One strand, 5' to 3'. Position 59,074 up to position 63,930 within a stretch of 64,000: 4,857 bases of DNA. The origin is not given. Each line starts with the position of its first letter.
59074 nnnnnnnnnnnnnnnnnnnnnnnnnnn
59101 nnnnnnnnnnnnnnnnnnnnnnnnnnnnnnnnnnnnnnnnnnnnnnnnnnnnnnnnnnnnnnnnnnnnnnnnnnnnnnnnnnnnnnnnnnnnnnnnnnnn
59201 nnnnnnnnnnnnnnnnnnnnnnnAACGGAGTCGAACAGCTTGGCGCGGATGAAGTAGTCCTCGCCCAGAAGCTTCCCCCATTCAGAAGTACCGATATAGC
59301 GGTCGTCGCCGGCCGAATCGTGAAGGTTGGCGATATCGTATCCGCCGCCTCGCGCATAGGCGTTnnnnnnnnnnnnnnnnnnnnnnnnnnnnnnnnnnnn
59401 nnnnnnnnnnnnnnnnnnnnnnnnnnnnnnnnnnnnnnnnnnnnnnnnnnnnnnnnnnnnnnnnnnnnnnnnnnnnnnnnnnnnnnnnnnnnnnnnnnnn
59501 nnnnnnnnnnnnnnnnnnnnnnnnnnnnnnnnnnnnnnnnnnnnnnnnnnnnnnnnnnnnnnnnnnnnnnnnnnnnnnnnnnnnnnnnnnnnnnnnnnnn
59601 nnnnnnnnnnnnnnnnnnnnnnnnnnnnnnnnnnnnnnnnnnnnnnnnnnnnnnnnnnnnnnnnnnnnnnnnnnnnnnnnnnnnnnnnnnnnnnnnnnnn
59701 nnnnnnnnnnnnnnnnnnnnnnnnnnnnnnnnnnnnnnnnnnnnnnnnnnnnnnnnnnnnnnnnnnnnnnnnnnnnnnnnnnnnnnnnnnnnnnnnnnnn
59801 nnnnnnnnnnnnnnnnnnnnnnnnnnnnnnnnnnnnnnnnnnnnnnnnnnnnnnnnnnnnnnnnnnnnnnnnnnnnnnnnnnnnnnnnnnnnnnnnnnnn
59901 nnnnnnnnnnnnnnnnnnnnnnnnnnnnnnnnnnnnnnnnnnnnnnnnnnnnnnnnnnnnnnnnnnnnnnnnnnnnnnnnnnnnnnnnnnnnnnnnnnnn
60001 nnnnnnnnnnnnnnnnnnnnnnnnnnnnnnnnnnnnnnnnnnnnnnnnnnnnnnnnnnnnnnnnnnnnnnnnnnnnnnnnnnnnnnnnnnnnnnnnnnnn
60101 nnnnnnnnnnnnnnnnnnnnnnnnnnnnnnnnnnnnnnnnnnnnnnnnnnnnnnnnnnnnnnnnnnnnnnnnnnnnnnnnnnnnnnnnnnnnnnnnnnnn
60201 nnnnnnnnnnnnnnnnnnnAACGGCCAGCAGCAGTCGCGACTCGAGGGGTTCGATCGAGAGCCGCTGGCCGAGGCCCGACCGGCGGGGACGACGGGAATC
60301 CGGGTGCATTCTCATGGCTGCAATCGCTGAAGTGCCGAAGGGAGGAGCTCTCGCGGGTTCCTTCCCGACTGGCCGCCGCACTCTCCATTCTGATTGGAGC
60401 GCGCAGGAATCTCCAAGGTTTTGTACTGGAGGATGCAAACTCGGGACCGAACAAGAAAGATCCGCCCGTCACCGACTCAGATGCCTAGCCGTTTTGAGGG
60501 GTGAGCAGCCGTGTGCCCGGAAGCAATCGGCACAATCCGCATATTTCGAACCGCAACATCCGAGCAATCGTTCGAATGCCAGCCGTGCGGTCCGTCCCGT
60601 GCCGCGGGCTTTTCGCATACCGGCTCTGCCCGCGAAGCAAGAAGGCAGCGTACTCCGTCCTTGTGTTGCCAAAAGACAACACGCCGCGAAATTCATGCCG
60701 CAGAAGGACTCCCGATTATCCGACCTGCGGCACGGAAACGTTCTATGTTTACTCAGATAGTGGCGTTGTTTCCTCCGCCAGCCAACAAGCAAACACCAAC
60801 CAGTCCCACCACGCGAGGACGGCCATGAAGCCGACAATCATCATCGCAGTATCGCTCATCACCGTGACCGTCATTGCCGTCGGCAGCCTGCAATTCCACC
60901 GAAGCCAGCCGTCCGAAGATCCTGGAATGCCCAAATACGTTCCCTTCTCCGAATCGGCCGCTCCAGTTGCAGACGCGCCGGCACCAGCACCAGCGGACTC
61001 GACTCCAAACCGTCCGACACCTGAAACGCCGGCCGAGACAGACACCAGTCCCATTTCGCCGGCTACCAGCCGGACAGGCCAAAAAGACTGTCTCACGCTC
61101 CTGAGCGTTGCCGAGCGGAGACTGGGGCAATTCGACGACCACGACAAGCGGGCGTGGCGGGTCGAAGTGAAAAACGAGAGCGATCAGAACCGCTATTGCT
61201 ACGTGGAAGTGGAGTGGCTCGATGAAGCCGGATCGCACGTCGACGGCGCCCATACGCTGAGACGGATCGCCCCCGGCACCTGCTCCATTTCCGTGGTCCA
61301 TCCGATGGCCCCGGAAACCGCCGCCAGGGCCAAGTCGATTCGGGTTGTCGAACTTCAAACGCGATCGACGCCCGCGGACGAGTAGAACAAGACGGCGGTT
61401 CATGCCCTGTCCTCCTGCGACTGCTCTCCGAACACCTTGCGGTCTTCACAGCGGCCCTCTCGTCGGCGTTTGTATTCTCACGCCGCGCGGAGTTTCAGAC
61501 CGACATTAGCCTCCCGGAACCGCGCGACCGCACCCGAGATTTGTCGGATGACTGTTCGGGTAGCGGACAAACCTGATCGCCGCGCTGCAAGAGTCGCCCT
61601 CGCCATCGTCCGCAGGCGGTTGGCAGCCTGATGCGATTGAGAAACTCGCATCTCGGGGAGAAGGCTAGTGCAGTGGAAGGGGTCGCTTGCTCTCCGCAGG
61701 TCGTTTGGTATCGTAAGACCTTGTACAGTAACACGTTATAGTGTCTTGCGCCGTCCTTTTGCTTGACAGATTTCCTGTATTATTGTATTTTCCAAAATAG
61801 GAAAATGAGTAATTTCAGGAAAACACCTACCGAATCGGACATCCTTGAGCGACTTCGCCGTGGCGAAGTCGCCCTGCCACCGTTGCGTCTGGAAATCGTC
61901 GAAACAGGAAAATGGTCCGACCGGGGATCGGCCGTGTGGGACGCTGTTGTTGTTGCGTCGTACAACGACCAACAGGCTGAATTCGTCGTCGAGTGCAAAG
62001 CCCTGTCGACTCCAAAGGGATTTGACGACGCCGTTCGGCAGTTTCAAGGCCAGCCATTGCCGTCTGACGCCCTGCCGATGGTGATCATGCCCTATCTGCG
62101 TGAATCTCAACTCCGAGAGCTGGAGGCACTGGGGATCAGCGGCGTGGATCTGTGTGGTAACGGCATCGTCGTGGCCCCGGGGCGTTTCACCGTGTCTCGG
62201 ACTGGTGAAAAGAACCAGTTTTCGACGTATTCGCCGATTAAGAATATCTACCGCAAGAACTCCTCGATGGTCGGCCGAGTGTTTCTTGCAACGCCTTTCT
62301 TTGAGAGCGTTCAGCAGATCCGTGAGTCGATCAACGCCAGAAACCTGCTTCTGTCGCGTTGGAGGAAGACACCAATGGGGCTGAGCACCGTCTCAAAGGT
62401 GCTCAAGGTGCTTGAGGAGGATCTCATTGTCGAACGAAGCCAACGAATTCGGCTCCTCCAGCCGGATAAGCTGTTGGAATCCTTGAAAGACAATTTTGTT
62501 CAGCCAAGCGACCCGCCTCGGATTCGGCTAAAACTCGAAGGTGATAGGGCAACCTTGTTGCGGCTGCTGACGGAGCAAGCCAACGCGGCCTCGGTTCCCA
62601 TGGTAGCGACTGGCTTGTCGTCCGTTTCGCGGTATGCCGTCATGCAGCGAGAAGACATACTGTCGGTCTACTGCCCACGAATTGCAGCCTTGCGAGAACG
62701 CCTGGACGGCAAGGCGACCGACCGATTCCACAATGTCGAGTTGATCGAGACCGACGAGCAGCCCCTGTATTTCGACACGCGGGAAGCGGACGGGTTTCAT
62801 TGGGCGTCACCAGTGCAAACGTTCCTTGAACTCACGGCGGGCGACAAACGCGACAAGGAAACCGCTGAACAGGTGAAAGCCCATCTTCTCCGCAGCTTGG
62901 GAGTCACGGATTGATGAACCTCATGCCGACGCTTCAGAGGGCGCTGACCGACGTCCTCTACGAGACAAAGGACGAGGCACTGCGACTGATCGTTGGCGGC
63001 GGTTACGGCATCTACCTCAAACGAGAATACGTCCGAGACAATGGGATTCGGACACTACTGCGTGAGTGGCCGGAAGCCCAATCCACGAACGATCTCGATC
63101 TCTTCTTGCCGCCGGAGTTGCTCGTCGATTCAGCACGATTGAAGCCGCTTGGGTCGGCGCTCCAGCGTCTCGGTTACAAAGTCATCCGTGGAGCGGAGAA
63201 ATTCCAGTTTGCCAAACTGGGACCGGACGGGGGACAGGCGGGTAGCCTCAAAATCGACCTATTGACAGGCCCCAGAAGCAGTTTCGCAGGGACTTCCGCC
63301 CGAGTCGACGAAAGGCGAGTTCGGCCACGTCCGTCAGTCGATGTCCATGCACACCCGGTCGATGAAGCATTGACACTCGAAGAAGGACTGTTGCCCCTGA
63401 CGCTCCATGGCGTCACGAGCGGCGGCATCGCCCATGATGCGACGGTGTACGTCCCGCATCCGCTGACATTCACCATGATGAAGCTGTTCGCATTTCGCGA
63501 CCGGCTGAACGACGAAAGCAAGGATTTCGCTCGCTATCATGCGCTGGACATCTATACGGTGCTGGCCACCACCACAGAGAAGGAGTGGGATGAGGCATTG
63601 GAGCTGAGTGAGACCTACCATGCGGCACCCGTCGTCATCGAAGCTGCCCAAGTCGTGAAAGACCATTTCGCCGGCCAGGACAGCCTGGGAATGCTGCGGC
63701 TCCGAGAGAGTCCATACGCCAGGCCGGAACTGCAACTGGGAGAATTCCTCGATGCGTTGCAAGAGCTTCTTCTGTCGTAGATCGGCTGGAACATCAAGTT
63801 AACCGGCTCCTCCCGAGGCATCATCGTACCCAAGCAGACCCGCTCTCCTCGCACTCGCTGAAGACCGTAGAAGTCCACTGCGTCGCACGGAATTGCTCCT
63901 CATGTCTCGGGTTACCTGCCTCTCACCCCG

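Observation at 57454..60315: Novel 37-aa tandem repeat family ('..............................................') preceding a beta-helix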

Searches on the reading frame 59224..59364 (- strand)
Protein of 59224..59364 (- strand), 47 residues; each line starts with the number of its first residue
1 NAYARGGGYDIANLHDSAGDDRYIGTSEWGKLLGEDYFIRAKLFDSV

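Call 29: search_solved_structures(query=A2, max_evalue=10, show_alignments=2)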
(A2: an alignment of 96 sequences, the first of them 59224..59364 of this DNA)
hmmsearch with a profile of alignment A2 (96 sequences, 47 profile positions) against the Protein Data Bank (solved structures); distinct sequences matched with E-value up to 10: 1.
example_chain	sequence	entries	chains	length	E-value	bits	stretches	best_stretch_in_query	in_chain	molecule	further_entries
9p6c_A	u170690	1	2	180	9.1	9.5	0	14-39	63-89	Hemolysin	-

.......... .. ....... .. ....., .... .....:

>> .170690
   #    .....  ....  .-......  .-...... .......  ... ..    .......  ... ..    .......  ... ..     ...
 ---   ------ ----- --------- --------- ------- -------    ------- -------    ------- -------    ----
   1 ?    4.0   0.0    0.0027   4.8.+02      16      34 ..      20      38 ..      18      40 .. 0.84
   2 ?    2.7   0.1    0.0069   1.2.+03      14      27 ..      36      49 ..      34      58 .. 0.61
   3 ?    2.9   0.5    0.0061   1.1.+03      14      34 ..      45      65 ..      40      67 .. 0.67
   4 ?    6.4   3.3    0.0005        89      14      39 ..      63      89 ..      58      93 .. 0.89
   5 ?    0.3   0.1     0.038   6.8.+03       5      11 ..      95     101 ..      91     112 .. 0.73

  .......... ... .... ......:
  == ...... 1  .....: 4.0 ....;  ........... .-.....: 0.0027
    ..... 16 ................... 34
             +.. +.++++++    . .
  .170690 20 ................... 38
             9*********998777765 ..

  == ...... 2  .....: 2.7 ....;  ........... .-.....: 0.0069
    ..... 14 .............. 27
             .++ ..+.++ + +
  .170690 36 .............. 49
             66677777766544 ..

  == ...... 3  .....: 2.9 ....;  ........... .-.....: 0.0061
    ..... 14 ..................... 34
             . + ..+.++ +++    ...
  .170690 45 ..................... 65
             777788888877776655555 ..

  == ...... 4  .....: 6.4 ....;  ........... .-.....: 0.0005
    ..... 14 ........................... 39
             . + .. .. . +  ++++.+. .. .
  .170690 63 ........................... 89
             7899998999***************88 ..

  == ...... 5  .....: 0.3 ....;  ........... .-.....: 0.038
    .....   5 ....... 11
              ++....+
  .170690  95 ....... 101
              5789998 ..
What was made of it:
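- On RTX / HemolysinCabind (PF00353): The repeat profile against PDB sequences gives only E 9.1 to an RTX block (call 29).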

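Call 37: search_protein_representatives(alignment_id=A2)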
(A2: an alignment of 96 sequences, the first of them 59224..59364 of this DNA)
Query: 96 sequences, 47 profile positions. Proteins with E-value up to 0.001 (for the whole library): 3199; up to 1e-10: 2501; up to 1e-30: 1423. The best 150 are listed.
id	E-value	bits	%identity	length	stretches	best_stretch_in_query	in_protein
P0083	9.0e-216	713.9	-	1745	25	1-47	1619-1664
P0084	6.5e-213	704.7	-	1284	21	1-47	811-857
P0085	2.4e-203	674.1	-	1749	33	1-47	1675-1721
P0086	1.3e-196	652.6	-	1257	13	2-47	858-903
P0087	3.4e-195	648.0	-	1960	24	7-47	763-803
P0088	6.5e-193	640.7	-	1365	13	1-47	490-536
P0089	1.3e-189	630.1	-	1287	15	1-47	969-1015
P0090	3.6e-185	615.9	-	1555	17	2-47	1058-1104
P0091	4.1e-184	612.5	-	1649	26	1-47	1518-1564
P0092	9.5e-184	611.4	-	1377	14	1-47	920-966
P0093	5.1e-183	609.0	-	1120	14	2-47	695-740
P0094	7.2e-175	582.9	-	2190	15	2-47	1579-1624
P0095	2.0e-173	578.3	-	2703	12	1-47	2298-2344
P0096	5.7e-164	548.0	-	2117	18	1-47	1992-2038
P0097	9.3e-164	547.4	-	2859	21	1-47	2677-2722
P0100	2.4e-154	517.2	-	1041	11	1-47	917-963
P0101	3.2e-154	516.9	-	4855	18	2-47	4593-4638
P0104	6.4e-151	506.3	-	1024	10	1-47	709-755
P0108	1.2e-146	492.5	-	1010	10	1-47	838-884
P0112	3.0e-144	484.9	-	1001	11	2-47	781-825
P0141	1.4e-130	441.2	-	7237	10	1-47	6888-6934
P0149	1.7e-125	424.9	-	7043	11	2-47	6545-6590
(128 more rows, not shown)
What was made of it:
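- On The 47-aa planctomycete repeat family defined here (profile A2): The family has 3,199 clusters (call 37).
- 3,199 clusters at E<=1e-3 and 1,423 at E<=1e-30, with up to 33 matched stretches per protein and proteins up to 7,237 aa (call 37).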

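Call 39: search_protein_families(library=pfam, proteins=[P0086, P0089, P0093, P0100, P0104, P0108, P0112, P0088], max_evalue=0.001)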
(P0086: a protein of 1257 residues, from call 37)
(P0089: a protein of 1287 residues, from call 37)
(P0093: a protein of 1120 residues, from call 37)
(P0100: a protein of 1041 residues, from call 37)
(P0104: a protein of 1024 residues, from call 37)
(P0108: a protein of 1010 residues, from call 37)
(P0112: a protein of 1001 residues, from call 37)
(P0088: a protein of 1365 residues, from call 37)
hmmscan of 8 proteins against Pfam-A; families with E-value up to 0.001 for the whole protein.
P0086 (1257 aa): 0 families

P0089 (1287 aa): 4 families
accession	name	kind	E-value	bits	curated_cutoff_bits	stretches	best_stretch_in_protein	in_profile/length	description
PF00160.26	Pro_isomerase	-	1.6e-19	71.2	21.7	1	1-99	50-158/159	Cyclophilin type peptidyl-prolyl cis-trans isomerase/CLD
PF05345.18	He_PIG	-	2.1e-12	47.7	24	1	366-448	5-95/96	Putative Ig domain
PF19077.6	Big_13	-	7.8e-08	33.2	27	1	245-326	4-81/102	Bacterial Ig-like domain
PF17963.7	Big_9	-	7.4e-07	30.4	23.6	1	155-236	4-86/89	Bacterial Ig domain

P0093 (1120 aa): 2 families
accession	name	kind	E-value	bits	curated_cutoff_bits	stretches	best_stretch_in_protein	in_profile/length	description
PF01364.23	Peptidase_C25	-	2.3e-56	192.1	23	1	6-373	2-374/374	Peptidase family C25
PF10683.14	DBD_Tnp_Hermes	-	3.9e-05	23.7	20.5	0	580-616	29-65/68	Hermes transposase DNA-binding domain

P0100 (1041 aa): 6 families
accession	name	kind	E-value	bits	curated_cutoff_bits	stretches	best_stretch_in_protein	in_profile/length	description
PF22544.2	HYDIN_VesB_CFA65-like_Ig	-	1.3e-08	35.4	25.5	1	301-391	9-97/100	HYDIN/CFA65/VesB-like, Ig-like domain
PF07610.17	DUF1573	-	8e-07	29.4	26.1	1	300-395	6-98/98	Protein of unknown function (DUF1573)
PF00188.32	CAP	-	2.9e-06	28.6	21.1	1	68-184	11-116/117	Cysteine-rich secretory protein family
PF17210.9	SdrD_B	-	1.1e-05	26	29.7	1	199-256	6-67/112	SdrD B-like domain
PF13620.12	CarboxypepD_reg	-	5.6e-05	23.9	32.3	1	212-279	10-80/82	Carboxypeptidase regulatory-like domain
PF15780.11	ASH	-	0.00019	22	27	1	300-382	12-93/98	Abnormal spindle-like microcephaly-assoc'd, ASPM-SPD-2-Hydin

P0104 (1024 aa): 5 families
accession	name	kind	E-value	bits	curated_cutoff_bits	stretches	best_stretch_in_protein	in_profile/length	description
PF17963.7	Big_9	-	1.3e-18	68.1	23.6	1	286-375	3-88/89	Bacterial Ig domain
PF17803.7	Cadherin_4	-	5.9e-15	56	25.1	1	277-345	4-71/71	Bacterial cadherin-like domain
PF17892.7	Cadherin_5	-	1e-13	51.3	26.5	1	295-377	15-97/98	Cadherin-like domain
PF00188.32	CAP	-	1.4e-08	36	21.1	1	34-174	2-110/117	Cysteine-rich secretory protein family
PF17210.9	SdrD_B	-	9.9e-05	22.9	29.7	1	195-247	6-66/112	SdrD B-like domain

P0108 (1010 aa): 2 families
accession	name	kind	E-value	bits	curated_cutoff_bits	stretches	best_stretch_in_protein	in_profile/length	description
PF00245.25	Alk_phosphatase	-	2.3e-73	248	24.4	1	43-314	2-321/423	Alkaline phosphatase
PF01676.23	Metalloenzyme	-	0.00023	21.2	24.3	0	256-347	149-224/252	Metalloenzyme superfamily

P0112 (1001 aa): 0 families

P0088 (1365 aa): 1 family
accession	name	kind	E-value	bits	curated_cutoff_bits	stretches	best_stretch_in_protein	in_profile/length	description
PF12707.14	DUF3804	-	0.00052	20.2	22.5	0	347-395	9-56/128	Protein of unknown function (DUF3804)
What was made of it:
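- Pfam also finds nothing on the repeat region of eight other members (call 39).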

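Call 58: list_cluster_members(proteins=[P0083, P0085, P0088, P0095, P0101, P0141, P0149, P0108, P0093, P0089])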
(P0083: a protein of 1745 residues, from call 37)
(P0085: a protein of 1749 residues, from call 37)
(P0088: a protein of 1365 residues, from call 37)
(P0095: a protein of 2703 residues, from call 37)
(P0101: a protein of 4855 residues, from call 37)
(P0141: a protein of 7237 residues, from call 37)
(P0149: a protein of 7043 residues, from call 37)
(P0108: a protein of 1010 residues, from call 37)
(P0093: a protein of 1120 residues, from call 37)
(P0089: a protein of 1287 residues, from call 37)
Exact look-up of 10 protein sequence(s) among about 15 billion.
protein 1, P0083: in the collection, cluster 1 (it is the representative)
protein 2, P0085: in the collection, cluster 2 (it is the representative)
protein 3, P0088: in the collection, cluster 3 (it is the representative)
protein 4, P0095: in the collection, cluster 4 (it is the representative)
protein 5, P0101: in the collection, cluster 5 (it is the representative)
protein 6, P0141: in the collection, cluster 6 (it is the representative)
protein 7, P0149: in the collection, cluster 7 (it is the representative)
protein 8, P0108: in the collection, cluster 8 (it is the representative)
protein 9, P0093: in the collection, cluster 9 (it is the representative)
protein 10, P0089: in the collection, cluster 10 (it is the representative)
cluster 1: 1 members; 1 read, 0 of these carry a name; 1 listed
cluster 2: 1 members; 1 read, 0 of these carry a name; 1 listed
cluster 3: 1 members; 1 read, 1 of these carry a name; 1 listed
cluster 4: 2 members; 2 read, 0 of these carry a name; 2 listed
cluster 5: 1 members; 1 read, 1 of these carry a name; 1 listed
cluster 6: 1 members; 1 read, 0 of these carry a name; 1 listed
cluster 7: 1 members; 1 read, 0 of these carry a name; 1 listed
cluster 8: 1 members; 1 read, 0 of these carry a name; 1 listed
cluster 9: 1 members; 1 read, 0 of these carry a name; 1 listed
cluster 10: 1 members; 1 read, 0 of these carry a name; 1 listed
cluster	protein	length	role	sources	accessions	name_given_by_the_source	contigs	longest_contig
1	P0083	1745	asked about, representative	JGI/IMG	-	-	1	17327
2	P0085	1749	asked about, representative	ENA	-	-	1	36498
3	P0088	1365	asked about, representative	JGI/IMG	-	hypothetical protein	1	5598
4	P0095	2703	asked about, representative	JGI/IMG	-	-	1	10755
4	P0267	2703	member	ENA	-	-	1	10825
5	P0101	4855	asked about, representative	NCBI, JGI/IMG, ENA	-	autotransporter-associated beta strand protein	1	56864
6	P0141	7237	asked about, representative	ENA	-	-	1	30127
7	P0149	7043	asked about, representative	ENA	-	-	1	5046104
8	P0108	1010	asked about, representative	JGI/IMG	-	-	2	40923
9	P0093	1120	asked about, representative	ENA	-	-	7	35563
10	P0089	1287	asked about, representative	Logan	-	-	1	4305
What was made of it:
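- Tried and rejected: list_cluster_members gave almost no names (call 58).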

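Call 70: find_homologous_proteins(query=A2, max_evalue=0.00001)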
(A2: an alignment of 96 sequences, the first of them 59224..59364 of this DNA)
Query A2 (96 sequences): 53 candidates shared short words with the query, none scored E <= 0.00001.
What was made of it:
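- Tried and rejected: The word-index search with the short repeat alignment returned nothing, which is a method limitation (call 70).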

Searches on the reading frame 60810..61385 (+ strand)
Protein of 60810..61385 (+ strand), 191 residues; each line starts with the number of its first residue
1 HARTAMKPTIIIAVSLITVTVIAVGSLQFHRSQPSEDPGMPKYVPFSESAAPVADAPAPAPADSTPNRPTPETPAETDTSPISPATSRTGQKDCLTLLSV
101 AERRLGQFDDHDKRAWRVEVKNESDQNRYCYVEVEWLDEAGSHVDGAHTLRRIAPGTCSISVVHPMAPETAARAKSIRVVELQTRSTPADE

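Call 60: search_protein_families(library=pfam, proteins=[window:60810-61385:+], max_evalue=10)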
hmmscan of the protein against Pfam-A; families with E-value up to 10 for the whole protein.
window:60810-61385:+ (191 aa): 3 families
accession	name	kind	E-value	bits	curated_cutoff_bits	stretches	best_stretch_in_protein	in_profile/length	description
PF15820.10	ECSCR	-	0.031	14.6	27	1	10-51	30-73/104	Endothelial cell-specific chemotaxis regulator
PF07233.18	DUF1425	-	0.078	13.3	28.3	1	112-179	26-94/96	Protein of unknown function (DUF1425)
PF03597.20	FixS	-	0.29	11.3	23.1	1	106-118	28-40/44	Cytochrome oxidase maturation protein cbb3-type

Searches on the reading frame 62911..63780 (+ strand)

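Call 60: search_protein_families(library=pfam, proteins=[window:62911-63780:+], max_evalue=10)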
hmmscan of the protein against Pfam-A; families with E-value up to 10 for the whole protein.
window:62911-63780:+ (289 aa): 1 family
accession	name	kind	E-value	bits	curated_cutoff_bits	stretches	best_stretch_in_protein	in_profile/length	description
PF12281.14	NTP_transf_8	-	0.0012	19.3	26.3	1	56-229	43-212/218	Nucleotidyltransferase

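Call 75: search_protein_families(library=padloc, proteins=[window:62911-63780:+], max_evalue=0.01)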
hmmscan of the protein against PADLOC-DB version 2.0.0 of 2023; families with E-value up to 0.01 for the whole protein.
window:62911-63780:+ (289 aa): 0 families

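Call 76: search_protein_families(library=ncbifam, proteins=[window:62911-63780:+], max_evalue=1)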
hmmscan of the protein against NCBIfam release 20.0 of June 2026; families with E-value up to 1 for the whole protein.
window:62911-63780:+ (289 aa): 0 families
